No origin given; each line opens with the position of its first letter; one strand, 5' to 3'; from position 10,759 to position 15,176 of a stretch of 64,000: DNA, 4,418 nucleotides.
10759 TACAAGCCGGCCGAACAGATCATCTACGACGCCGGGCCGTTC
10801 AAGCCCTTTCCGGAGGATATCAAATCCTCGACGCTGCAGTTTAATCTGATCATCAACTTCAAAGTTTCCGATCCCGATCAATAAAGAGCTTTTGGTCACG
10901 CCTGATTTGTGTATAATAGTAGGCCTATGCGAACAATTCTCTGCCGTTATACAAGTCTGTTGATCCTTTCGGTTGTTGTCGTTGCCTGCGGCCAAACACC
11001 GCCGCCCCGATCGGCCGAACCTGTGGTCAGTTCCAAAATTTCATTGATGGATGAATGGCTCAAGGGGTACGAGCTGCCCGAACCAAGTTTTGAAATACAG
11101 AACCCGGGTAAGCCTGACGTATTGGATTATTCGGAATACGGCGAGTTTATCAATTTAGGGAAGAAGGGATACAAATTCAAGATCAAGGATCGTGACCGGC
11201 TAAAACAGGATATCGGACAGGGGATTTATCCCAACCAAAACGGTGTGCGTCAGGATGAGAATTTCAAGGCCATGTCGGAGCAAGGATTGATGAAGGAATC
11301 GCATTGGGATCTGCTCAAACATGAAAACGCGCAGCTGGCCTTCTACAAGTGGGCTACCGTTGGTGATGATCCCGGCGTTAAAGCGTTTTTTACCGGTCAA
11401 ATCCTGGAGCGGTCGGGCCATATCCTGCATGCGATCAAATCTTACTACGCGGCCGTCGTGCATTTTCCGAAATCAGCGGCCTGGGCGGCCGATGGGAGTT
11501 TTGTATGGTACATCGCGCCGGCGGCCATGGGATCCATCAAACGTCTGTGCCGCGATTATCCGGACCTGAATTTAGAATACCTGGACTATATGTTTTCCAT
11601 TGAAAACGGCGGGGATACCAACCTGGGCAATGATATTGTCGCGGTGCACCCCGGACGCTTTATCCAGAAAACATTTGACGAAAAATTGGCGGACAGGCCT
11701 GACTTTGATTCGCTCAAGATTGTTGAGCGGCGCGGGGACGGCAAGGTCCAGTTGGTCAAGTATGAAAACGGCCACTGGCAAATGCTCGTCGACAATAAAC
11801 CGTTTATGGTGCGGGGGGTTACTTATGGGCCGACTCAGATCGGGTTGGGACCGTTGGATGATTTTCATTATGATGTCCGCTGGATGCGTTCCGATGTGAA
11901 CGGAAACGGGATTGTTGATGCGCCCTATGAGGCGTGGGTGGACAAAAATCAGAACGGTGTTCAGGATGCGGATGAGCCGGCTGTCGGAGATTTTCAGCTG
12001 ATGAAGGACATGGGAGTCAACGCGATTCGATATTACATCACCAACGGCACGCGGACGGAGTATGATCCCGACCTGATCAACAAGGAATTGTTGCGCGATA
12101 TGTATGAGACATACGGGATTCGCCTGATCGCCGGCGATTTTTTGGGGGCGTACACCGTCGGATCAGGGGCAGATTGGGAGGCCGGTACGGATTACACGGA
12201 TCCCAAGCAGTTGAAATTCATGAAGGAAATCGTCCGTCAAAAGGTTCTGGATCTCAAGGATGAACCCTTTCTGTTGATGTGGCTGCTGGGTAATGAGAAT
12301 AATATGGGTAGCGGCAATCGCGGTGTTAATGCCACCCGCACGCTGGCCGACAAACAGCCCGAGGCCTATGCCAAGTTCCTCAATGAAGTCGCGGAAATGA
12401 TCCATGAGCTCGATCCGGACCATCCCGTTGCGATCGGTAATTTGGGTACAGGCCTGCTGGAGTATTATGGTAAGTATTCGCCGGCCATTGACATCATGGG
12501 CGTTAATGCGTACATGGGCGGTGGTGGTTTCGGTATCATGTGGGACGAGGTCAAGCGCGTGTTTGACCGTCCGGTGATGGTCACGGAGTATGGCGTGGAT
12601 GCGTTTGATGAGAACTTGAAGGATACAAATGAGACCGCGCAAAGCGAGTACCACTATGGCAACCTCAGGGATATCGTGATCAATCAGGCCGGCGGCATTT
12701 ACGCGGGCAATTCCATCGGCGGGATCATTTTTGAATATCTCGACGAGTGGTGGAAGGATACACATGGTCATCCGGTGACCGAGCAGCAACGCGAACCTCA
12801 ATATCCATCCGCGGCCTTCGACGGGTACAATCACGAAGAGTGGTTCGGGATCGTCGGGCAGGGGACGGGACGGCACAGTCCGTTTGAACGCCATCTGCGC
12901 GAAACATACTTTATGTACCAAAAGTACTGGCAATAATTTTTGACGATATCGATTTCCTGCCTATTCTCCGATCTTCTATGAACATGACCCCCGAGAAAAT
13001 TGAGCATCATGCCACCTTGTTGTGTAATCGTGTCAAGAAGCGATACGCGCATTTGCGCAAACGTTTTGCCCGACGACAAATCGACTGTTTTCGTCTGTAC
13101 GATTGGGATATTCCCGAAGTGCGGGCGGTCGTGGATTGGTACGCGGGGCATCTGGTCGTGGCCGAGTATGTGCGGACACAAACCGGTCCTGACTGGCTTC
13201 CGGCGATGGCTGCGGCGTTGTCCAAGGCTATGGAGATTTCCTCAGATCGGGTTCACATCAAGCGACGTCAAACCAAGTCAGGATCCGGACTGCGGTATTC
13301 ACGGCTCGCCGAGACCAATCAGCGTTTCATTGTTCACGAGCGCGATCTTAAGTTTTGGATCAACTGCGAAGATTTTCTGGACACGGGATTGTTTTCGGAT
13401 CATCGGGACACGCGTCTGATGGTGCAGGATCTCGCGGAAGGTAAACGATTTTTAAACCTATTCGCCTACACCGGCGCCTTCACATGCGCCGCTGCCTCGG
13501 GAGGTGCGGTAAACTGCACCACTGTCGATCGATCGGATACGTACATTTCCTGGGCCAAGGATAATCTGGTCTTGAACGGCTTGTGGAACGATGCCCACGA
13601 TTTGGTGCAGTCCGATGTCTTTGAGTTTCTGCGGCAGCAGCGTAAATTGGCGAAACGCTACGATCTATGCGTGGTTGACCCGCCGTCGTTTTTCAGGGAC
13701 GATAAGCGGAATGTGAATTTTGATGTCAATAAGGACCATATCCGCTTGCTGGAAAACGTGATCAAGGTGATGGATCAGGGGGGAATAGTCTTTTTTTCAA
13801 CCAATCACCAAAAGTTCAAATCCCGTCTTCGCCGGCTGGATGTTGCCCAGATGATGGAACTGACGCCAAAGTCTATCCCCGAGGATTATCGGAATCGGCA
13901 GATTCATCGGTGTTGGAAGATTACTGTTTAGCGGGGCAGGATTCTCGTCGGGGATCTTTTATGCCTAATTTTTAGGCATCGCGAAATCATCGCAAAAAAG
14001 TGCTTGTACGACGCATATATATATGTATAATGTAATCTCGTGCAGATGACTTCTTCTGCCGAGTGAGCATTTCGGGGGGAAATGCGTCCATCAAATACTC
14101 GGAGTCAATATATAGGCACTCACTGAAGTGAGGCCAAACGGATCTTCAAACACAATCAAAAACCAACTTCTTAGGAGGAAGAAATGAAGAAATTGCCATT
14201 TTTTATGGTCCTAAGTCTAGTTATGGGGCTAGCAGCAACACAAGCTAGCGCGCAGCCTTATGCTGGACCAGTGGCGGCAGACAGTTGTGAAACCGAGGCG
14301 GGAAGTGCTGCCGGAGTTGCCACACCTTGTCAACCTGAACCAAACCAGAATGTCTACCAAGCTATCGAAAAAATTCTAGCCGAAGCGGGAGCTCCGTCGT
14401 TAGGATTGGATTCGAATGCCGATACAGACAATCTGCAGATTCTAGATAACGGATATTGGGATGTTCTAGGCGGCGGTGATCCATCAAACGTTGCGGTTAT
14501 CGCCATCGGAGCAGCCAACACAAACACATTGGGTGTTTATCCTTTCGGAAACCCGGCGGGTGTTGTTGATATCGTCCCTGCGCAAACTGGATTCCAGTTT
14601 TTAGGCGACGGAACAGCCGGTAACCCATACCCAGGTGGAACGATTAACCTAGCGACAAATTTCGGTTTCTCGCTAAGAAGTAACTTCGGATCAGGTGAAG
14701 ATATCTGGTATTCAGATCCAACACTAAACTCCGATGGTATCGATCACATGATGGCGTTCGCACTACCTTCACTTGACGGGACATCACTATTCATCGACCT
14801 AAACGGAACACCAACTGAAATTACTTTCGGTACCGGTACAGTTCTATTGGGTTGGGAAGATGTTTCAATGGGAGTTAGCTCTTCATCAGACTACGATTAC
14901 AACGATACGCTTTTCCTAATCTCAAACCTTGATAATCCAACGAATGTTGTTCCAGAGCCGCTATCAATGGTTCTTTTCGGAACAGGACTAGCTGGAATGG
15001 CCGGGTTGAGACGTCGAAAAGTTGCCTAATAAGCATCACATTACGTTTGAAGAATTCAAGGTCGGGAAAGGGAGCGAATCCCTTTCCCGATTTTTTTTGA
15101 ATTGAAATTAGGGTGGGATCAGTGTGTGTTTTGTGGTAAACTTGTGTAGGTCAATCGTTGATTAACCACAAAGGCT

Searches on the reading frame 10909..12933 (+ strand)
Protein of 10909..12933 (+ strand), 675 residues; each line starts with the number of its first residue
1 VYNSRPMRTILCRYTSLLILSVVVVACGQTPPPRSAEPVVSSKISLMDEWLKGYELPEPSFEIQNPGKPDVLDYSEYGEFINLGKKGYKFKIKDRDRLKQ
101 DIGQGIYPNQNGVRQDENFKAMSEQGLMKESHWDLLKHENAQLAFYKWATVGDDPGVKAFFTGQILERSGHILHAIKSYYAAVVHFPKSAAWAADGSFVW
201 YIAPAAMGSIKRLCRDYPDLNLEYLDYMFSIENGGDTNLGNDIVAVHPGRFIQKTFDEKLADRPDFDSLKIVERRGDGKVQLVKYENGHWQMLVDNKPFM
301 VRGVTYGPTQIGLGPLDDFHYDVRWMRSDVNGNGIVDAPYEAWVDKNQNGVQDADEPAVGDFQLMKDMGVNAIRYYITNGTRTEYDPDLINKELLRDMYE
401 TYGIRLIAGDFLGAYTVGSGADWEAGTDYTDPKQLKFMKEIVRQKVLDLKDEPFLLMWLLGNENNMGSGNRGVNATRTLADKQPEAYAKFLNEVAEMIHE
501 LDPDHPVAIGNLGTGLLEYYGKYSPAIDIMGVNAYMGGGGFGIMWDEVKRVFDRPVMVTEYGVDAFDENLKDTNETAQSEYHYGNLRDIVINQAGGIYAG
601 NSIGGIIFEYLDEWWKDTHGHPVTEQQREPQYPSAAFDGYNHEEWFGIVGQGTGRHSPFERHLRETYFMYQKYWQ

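Call 7: search_protein_families(library=pfam, proteins=[window:10909-12933:+], max_evalue=0.001)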
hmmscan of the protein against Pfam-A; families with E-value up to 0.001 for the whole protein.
window:10909-12933:+ (675 aa): 1 family
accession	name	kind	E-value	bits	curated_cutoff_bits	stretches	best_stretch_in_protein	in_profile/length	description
PF02836.23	Glyco_hydro_2_C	-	3e-07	30.3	21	1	358-567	38-216/302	Glycosyl hydrolases family 2, TIM barrel domain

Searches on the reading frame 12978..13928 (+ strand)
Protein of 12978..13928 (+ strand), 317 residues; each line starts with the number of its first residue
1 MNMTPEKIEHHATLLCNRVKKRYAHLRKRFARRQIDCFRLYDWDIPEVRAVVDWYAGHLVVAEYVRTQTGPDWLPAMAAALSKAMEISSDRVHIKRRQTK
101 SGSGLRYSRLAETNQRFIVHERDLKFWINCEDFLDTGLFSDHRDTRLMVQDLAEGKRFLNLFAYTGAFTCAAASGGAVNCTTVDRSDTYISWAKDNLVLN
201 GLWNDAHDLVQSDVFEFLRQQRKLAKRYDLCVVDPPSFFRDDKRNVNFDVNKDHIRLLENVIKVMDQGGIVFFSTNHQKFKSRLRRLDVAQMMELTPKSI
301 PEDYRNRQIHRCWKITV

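Call 7: search_protein_families(library=pfam, proteins=[window:12978-13928:+], max_evalue=0.001)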
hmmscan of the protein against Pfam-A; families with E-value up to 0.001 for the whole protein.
window:12978-13928:+ (317 aa): 2 families
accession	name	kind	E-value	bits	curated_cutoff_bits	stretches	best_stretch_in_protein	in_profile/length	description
PF10672.15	Methyltrans_SAM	-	1.5e-24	87.2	27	1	52-278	19-241/286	S-adenosylmethionine-dependent methyltransferase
PF03602.21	Cons_hypoth95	-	3.1e-09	37.2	24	1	149-244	36-128/182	Conserved hypothetical protein 95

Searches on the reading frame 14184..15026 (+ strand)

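Call 7: search_protein_families(library=pfam, proteins=[window:14184-15026:+], max_evalue=0.001)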
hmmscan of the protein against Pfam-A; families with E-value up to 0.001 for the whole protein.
window:14184-15026:+ (281 aa): 2 families
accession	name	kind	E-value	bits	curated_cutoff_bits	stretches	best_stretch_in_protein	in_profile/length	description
PF13448.11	DUF4114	-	3.8e-07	31.4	27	1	166-246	23-82/85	Domain of unknown function (DUF4114)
PF07589.16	PEP-CTERM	-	5.7e-06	26.6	20.7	1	256-278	2-24/24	PEP-CTERM motif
